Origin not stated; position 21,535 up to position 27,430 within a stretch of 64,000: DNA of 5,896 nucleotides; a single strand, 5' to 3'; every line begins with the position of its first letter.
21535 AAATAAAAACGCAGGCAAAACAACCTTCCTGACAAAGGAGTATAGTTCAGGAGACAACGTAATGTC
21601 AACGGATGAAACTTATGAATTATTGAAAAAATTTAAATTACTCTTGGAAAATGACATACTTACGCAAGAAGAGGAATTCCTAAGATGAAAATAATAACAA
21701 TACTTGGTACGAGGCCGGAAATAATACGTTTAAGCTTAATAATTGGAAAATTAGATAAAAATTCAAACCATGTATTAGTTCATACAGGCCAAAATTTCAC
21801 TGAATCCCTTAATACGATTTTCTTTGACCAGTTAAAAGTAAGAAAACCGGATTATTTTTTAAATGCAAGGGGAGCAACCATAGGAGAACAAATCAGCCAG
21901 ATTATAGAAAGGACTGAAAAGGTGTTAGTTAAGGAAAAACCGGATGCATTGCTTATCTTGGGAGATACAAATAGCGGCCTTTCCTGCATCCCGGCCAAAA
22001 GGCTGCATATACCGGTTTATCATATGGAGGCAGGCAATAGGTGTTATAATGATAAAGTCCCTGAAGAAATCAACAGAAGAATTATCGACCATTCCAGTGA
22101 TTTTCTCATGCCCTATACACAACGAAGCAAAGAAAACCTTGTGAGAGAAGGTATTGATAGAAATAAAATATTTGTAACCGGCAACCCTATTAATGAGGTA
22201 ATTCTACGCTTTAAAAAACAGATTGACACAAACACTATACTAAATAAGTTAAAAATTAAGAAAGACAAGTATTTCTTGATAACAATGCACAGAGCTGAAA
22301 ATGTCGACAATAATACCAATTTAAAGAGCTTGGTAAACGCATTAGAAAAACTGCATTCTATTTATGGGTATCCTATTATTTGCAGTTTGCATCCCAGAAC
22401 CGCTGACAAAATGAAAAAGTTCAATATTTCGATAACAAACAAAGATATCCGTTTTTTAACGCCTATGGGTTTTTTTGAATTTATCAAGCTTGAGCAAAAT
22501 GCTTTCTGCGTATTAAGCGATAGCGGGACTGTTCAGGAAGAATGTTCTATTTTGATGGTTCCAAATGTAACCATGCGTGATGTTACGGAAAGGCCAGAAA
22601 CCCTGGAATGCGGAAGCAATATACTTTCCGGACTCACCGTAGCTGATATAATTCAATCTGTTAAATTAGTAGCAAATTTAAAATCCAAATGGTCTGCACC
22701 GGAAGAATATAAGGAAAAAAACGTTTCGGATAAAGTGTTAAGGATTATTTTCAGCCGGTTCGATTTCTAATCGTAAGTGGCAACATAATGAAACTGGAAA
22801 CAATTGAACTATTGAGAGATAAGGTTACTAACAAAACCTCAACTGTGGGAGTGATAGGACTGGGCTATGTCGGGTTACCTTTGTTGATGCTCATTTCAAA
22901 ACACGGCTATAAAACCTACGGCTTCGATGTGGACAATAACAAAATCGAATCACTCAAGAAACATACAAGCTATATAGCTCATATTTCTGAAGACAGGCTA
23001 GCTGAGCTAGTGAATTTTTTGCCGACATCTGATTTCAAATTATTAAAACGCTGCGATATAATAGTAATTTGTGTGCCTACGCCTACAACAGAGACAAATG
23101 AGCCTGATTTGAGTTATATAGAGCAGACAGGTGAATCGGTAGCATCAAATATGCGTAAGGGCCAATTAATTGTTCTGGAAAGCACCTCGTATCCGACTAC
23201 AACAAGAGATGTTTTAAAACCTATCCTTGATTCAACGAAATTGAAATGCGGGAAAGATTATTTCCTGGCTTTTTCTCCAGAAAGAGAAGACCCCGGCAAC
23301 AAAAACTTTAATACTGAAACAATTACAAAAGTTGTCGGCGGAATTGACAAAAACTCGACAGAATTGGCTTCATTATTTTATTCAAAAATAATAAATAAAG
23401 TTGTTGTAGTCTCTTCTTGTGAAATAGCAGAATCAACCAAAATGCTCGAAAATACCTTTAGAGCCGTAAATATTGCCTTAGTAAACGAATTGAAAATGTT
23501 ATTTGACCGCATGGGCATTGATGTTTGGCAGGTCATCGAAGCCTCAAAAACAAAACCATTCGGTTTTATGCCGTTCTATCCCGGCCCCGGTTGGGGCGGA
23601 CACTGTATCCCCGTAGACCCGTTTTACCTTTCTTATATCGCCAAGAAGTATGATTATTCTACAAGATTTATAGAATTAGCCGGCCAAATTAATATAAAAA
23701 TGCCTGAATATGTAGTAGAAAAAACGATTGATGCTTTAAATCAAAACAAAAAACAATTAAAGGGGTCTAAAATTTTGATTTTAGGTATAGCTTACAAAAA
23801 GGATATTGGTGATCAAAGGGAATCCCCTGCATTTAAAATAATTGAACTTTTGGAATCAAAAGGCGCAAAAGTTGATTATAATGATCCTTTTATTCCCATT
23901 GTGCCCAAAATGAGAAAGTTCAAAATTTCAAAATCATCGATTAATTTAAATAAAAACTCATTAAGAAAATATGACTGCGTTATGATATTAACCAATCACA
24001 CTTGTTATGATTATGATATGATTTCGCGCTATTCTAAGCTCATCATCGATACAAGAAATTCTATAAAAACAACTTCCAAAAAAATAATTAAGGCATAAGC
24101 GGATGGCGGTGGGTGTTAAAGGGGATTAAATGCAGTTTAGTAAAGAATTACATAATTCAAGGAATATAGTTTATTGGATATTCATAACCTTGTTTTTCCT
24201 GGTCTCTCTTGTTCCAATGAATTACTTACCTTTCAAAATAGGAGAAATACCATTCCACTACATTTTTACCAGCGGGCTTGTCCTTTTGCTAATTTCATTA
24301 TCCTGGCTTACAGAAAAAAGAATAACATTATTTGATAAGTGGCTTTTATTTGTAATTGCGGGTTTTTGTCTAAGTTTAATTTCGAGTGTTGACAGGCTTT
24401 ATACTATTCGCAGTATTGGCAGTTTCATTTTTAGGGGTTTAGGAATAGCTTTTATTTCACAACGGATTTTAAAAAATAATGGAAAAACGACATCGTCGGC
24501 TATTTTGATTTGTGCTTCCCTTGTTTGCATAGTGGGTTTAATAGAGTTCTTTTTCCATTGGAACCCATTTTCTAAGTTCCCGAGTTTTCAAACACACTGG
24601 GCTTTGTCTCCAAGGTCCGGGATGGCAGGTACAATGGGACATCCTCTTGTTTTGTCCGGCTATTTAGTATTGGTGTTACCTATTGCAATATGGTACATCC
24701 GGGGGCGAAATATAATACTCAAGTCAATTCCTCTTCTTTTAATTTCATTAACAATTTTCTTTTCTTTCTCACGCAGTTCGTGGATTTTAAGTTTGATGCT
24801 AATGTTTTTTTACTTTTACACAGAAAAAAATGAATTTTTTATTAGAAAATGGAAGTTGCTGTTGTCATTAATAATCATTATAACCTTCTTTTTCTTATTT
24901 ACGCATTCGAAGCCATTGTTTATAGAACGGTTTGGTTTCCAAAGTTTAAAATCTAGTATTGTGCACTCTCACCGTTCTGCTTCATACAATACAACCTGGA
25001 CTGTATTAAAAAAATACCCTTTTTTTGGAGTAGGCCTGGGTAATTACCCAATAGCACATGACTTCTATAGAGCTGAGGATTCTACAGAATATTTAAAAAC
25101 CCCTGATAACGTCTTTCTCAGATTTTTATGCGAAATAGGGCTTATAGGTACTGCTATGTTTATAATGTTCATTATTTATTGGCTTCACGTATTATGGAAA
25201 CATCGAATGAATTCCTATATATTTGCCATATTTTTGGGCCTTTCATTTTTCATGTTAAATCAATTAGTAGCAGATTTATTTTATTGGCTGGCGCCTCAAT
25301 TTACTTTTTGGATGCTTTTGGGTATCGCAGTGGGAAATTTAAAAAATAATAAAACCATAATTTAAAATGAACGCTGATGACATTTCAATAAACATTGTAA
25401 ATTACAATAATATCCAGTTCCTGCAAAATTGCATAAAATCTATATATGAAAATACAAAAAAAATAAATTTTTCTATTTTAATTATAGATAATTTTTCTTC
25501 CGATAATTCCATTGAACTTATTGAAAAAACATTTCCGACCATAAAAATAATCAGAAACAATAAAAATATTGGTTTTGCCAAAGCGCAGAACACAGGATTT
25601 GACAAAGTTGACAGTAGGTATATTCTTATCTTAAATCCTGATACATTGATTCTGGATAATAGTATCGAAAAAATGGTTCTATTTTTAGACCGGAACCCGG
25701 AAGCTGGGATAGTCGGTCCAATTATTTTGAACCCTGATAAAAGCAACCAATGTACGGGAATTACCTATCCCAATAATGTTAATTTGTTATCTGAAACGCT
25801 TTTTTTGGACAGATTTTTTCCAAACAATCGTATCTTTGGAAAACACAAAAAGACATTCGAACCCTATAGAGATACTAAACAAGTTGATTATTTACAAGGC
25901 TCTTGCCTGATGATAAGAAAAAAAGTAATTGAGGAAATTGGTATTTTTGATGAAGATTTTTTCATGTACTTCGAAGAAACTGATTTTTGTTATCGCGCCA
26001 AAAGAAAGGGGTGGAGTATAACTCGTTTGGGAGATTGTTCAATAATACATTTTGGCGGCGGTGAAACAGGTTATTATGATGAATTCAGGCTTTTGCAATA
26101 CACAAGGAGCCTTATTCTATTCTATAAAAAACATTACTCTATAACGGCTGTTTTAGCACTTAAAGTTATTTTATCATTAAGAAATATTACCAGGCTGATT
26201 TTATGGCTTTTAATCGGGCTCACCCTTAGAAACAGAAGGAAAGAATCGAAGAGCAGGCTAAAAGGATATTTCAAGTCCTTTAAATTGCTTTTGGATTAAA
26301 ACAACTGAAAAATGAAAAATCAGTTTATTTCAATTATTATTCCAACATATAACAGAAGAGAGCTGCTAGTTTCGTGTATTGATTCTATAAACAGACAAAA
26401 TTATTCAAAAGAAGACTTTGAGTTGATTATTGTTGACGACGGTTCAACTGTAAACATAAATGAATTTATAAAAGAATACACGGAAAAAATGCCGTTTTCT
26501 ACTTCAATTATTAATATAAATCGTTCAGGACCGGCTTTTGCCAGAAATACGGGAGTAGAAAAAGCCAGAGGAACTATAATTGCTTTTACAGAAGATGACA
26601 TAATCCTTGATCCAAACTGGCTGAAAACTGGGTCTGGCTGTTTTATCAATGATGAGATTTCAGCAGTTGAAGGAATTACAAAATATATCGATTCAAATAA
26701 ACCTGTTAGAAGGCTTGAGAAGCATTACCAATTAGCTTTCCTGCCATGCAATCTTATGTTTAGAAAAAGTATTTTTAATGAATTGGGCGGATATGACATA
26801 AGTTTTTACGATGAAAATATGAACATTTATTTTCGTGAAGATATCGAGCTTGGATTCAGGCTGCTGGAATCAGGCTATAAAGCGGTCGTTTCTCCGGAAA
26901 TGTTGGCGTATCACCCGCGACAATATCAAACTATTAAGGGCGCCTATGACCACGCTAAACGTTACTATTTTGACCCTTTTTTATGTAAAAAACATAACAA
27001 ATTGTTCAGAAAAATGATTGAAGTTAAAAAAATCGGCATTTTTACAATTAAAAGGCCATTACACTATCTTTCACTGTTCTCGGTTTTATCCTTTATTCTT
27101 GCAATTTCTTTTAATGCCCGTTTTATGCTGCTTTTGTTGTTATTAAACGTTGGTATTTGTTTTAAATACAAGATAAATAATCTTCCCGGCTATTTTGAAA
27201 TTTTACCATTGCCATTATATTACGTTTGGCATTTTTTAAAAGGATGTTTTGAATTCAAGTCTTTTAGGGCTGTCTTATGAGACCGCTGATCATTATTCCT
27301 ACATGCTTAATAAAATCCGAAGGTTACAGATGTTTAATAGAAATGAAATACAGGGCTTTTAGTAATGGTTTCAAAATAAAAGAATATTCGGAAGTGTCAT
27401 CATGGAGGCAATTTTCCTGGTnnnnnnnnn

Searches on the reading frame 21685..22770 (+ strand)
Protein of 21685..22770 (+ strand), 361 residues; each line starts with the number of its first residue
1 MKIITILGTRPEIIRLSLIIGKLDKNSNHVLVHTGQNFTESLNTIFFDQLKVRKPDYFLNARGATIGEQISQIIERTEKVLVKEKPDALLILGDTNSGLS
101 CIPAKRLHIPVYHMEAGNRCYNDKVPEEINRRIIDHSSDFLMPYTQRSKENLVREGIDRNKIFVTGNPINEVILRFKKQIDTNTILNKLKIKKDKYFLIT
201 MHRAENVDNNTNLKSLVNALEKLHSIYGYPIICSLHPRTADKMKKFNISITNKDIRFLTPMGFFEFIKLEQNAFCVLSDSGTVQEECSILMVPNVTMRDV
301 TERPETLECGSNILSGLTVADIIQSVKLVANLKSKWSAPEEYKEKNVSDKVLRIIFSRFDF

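Call 47: search_protein_families(library=pfam, proteins=[window:21685-22770:+], max_evalue=0.000001)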
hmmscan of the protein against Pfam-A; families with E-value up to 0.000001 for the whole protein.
window:21685-22770:+ (361 aa): 1 family
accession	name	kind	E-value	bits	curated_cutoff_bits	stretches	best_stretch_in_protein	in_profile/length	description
PF02350.25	Epimerase_2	-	3.5e-92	309.4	30.6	1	25-355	7-346/347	UDP-N-acetylglucosamine 2-epimerase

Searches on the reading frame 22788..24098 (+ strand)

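Call 48: search_protein_families(library=pfam, proteins=[window:22788-24098:+], max_evalue=0.00001)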
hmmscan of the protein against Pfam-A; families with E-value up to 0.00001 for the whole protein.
window:22788-24098:+ (436 aa): 4 families
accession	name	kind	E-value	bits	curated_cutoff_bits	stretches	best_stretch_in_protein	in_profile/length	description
PF03721.20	UDPG_MGDP_dh_N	-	8.7e-39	133.5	27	1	19-192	2-181/187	UDP-glucose/GDP-mannose dehydrogenase family, NAD binding domain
PF00984.24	UDPG_MGDP_dh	-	1.6e-31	108.7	25.4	1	213-302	2-92/94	UDP-glucose/GDP-mannose dehydrogenase family, central domain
PF03720.21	UDPG_MGDP_dh_C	-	6.7e-22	78.3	30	1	330-427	1-102/103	UDP-glucose/GDP-mannose dehydrogenase family, UDP binding domain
PF03446.21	NAD_binding_2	-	1.2e-10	42.1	21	1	19-144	1-105/161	NAD binding domain of 6-phosphogluconate dehydrogenase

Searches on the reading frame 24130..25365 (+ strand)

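Call 48: search_protein_families(library=pfam, proteins=[window:24130-25365:+], max_evalue=0.00001)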
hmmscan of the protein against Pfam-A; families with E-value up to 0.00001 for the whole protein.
window:24130-25365:+ (411 aa): 1 family
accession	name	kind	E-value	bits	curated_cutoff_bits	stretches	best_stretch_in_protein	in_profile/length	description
PF04932.20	Wzy_C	-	2.3e-18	66.8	31.7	1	202-345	3-149/149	O-Antigen ligase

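Call 90: search_protein_families(library=ncbifam, proteins=[window:24130-25365:+], max_evalue=0.01)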
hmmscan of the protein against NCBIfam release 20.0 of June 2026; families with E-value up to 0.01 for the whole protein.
window:24130-25365:+ (411 aa): 1 family
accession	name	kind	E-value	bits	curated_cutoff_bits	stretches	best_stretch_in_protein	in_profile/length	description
TIGR03097.1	PEP_O_lig_1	hypoth_equivalog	1.3e-06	27.5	188.1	1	195-352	191-346/408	putative O-glycosylation ligase, exosortase A system-associated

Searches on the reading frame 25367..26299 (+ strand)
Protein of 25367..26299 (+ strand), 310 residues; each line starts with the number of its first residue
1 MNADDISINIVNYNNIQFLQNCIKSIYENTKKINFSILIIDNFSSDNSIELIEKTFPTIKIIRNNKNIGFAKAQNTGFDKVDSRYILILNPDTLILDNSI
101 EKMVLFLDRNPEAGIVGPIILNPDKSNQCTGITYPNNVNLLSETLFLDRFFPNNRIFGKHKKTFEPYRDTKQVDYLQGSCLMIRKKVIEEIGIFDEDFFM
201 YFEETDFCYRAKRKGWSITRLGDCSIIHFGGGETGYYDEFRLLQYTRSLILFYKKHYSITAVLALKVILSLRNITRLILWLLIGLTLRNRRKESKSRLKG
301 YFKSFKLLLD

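Call 48: search_protein_families(library=pfam, proteins=[window:25367-26299:+], max_evalue=0.00001)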
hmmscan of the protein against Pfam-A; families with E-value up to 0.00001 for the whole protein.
window:25367-26299:+ (310 aa): 4 families
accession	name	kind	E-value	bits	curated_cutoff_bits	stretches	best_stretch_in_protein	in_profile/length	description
PF00535.33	Glycos_transf_2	-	5.5e-26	91.9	23.3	1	7-191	1-167/168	Glycosyl transferase family 2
PF13641.12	Glyco_tranf_2_3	-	1.3e-14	55.2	27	1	6-218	3-201/230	Glycosyltransferase like family 2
PF13632.12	Glyco_trans_2_3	-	1.7e-08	35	27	1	85-282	1-188/198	Glycosyl transferase family group 2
PF10111.15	Glyco_tranf_2_2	-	9.8e-08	32.2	27.3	1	17-207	13-195/276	Glycosyltransferase like family 2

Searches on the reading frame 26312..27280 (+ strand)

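Call 48: search_protein_families(library=pfam, proteins=[window:26312-27280:+], max_evalue=0.00001)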
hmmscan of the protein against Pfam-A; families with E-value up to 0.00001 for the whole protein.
window:26312-27280:+ (322 aa): 3 families
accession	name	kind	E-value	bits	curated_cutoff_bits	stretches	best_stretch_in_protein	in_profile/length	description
PF00535.33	Glycos_transf_2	-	1.3e-26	94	23.3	1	7-178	1-164/168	Glycosyl transferase family 2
PF13641.12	Glyco_tranf_2_3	-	4.3e-10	40.4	27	1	6-201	3-211/230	Glycosyltransferase like family 2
PF10111.15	Glyco_tranf_2_2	-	8e-10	39.1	27.3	1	7-99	1-94/276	Glycosyltransferase like family 2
